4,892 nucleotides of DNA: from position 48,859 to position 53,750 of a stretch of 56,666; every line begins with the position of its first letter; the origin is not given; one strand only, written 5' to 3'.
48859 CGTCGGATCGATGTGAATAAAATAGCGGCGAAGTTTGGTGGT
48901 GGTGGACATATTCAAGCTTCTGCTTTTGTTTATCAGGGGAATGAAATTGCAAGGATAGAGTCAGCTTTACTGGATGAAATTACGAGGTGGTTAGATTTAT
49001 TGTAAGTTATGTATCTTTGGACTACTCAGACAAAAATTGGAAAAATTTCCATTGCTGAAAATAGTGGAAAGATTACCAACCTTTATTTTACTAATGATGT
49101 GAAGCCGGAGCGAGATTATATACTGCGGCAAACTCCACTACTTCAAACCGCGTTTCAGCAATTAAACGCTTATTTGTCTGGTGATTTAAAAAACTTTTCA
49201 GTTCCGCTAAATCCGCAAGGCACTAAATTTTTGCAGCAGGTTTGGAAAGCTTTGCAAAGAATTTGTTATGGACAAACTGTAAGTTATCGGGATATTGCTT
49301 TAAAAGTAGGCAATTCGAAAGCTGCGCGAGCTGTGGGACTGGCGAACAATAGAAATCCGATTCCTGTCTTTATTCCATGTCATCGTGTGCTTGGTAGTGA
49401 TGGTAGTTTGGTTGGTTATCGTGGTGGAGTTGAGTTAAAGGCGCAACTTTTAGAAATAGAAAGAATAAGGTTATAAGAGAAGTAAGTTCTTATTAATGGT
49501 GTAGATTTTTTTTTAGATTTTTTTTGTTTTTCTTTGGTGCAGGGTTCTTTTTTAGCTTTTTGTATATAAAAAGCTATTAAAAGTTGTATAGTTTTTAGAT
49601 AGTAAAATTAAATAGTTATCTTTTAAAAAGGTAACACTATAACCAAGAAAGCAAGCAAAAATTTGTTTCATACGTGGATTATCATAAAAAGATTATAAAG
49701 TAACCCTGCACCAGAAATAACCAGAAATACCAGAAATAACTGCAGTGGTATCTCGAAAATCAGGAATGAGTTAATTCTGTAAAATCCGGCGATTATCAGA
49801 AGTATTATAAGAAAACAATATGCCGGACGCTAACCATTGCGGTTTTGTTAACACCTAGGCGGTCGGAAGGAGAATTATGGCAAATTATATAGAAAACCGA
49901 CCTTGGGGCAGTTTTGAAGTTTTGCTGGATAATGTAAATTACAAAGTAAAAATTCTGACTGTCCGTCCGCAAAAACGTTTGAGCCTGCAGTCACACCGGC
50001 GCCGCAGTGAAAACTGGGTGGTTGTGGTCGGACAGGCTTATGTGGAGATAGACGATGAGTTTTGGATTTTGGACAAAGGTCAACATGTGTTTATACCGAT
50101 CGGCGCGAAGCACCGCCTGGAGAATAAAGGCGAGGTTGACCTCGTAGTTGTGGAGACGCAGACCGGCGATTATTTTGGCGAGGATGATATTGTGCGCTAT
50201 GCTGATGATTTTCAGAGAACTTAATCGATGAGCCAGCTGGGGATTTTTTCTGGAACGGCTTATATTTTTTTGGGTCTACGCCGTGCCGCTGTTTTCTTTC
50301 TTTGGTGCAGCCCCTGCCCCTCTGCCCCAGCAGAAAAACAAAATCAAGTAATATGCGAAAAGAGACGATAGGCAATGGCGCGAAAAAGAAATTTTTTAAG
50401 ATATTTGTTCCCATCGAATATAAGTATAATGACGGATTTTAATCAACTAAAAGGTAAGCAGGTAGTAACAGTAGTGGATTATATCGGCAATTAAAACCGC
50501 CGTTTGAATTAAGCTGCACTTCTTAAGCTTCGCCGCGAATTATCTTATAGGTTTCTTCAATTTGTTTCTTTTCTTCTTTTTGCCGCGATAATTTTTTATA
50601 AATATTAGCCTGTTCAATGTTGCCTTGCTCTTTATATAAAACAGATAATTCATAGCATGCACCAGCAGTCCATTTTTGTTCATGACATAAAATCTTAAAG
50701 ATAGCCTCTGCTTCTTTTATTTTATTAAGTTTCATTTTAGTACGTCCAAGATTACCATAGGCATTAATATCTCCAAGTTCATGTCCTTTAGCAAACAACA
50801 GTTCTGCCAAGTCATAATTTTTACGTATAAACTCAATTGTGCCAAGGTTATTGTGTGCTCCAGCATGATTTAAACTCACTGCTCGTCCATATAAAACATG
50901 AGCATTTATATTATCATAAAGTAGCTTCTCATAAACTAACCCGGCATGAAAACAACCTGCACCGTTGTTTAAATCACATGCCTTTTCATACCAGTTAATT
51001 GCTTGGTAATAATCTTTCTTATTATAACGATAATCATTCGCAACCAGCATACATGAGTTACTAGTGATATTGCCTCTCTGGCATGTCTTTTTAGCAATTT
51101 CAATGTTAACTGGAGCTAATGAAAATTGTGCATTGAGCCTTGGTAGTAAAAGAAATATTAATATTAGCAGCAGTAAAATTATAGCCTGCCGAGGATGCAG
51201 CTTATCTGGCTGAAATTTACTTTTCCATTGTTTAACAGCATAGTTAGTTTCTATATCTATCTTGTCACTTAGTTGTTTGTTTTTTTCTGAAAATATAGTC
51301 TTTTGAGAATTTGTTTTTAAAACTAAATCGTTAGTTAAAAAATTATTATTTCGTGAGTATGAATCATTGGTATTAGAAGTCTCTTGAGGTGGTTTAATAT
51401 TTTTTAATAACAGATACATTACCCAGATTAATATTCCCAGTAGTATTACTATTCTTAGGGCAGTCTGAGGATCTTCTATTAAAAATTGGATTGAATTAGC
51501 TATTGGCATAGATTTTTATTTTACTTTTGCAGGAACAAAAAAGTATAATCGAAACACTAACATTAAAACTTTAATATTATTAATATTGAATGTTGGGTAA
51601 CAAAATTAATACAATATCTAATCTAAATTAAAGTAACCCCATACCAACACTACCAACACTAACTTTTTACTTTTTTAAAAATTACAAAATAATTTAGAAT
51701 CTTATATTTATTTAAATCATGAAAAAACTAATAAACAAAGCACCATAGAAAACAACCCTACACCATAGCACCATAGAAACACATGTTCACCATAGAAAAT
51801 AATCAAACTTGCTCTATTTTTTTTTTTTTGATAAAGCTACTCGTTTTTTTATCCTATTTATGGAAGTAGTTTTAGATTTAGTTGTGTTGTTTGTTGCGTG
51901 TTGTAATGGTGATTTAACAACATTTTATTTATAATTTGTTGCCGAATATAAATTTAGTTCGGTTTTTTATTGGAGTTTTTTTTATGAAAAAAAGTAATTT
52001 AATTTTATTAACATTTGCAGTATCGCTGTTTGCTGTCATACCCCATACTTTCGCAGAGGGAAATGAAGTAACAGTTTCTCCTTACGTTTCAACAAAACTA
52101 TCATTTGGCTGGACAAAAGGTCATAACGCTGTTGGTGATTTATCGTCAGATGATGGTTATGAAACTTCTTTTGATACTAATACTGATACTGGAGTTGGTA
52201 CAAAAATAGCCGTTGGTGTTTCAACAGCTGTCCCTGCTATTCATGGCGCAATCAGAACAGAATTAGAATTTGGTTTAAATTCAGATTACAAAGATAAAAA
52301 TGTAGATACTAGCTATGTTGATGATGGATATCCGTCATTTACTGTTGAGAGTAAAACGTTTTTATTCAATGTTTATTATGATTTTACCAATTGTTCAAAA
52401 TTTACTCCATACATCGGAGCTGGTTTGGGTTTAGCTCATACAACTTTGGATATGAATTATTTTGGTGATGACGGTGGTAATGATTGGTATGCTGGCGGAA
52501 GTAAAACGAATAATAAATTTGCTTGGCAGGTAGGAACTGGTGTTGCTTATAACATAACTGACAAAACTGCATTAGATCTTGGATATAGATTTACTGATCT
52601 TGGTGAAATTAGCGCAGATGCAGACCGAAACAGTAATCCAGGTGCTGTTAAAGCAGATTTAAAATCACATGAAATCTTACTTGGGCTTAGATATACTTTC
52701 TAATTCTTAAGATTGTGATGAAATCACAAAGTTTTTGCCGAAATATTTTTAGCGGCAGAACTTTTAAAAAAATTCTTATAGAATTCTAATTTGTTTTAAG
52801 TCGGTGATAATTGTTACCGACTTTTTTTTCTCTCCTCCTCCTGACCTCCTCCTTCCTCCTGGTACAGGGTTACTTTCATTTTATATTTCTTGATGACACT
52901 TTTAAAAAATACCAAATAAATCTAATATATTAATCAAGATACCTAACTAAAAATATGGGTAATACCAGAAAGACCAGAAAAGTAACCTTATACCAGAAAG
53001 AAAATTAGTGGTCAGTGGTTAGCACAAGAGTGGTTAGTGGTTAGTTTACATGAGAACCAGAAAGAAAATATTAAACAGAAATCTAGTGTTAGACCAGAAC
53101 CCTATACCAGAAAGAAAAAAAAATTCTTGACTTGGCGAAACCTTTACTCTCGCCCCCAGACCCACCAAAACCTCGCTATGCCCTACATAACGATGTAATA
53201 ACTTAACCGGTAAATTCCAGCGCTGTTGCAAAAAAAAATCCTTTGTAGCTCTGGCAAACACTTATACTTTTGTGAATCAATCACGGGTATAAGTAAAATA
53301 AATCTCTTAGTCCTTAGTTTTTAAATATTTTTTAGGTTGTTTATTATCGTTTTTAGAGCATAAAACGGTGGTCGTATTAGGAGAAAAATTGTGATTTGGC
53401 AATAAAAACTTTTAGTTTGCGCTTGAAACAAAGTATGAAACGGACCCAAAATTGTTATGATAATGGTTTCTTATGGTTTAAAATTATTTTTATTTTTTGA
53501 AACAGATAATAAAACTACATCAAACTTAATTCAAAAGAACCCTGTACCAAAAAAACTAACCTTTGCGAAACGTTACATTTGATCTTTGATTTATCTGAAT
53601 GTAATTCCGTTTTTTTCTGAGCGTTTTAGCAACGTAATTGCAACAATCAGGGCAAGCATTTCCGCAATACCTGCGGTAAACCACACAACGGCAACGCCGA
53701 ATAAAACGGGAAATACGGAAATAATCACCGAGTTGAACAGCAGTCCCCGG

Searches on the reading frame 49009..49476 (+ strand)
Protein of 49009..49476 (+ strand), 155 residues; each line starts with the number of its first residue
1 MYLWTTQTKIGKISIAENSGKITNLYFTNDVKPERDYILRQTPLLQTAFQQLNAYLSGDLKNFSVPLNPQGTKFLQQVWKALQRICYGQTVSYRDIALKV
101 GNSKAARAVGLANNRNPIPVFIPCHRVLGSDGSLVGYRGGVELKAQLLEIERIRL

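Call 13: search_protein_families(library=pfam, proteins=[window:49009-49476:+])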
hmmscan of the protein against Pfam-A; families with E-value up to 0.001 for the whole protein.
window:49009-49476:+ (155 aa): 2 families
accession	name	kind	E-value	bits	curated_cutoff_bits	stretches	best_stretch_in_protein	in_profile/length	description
PF01035.26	DNA_binding_1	-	1.2e-32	112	27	1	74-152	2-80/81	6-O-methylguanine DNA methyltransferase, DNA binding domain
PF02870.21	Methyltransf_1N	-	2.4e-09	38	21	1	2-68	2-70/71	6-O-methylguanine DNA methyltransferase, ribonuclease-like domain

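Call 25: find_encoding_contigs(protein=window:49009-49476:+, flank=2000, max_places=4)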
Protein window:49009-49476:+ (155 aa): 1 contig read that carries it; 1 place shown.
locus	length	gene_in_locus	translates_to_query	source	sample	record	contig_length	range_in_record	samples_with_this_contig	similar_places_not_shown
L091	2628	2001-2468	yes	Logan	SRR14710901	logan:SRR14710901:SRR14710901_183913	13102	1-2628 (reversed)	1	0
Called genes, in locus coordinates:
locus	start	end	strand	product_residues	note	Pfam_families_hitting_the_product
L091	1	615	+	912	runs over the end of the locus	PF04760:IF2_N, PF03193:RsgA_GTPase (faint), PF04760:IF2_N, PF00009:GTP_EFTU, PF01926:MMR_HSR1, PF22042:EF-G_D2, PF11987:IF-2, PF03144:GTP_EFTU_D2 (weak), +1 more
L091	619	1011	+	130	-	PF02033:RBFA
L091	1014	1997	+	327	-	PF01368:DHH, PF02272:DHHA1 (weak)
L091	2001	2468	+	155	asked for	PF02870:Methyltransf_1N, PF01035:DNA_binding_1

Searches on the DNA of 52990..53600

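Call 85: search_rna_families(source=window, start=52990, end=53600, threshold=evalue, max_evalue=1)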
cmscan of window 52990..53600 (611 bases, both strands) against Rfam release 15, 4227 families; matches with E-value up to 1: 0.
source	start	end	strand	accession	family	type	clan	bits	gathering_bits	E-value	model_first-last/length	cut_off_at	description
